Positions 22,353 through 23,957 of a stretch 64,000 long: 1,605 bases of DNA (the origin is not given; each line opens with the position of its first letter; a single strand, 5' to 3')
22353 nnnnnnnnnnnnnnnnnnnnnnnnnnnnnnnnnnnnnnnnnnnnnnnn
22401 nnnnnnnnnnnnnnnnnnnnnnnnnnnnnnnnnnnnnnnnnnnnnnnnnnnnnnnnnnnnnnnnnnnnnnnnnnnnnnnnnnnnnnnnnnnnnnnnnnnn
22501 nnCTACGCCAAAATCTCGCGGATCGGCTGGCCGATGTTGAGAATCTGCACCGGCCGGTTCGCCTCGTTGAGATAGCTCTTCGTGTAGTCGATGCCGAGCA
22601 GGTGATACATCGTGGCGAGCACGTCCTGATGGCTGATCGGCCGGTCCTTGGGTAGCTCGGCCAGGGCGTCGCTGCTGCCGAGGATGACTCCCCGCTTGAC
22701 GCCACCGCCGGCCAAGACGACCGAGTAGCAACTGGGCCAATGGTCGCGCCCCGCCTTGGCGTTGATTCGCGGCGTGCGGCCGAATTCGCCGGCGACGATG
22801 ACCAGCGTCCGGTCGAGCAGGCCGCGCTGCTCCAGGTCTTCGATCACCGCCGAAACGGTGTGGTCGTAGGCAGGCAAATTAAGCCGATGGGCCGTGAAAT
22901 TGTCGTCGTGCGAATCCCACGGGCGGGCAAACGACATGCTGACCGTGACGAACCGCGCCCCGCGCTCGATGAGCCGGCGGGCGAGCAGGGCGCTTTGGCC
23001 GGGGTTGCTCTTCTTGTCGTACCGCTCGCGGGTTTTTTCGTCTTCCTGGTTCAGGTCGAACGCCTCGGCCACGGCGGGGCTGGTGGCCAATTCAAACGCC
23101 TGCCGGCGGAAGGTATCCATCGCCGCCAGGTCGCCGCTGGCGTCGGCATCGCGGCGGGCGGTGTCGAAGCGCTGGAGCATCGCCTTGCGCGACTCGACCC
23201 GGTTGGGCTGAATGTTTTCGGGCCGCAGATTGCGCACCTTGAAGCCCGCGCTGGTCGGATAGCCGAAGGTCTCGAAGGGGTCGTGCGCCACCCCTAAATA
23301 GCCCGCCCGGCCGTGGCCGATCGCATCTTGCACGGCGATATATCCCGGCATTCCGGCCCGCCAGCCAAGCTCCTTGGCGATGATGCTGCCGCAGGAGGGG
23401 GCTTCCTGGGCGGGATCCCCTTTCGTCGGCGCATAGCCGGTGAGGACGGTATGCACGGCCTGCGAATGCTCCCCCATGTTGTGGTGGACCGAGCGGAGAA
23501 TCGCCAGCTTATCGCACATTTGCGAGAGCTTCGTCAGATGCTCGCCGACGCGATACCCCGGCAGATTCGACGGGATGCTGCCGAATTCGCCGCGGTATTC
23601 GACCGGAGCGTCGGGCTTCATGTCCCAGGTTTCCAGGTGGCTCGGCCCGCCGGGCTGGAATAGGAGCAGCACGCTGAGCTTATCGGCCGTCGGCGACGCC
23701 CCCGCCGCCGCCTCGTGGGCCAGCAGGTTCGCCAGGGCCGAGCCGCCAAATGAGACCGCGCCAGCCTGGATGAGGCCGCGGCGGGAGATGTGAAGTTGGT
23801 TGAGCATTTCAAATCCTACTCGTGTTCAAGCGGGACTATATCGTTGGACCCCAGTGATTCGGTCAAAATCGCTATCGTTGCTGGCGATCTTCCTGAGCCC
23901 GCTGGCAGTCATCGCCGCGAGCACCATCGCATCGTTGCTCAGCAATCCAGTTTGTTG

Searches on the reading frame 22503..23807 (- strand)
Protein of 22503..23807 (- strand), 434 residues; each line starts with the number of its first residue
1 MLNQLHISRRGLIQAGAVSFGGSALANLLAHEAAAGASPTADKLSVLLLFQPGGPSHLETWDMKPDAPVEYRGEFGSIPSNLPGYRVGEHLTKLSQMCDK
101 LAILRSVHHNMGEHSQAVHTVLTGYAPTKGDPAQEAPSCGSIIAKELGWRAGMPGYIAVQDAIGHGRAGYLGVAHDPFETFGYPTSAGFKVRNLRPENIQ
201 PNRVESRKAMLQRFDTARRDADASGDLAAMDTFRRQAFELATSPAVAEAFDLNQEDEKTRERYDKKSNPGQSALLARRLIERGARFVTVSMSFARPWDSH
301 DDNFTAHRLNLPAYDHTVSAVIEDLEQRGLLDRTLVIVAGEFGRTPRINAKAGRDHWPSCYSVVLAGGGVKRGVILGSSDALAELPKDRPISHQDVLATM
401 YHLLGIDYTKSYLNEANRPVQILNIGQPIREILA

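Call 74: search_protein_families(library=pfam, proteins=[window:22503-23807:-], max_evalue=0.001)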
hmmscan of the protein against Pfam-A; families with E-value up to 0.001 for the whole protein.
window:22503-23807:- (434 aa): 2 families
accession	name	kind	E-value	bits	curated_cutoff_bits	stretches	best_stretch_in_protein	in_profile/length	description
PF07394.17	DUF1501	-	1.9e-96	324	27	1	45-433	3-390/390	Protein of unknown function (DUF1501)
PF07586.16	HXXSHH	-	0.00021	21.4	30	1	85-149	26-96/307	Protein of unknown function (DUF1552)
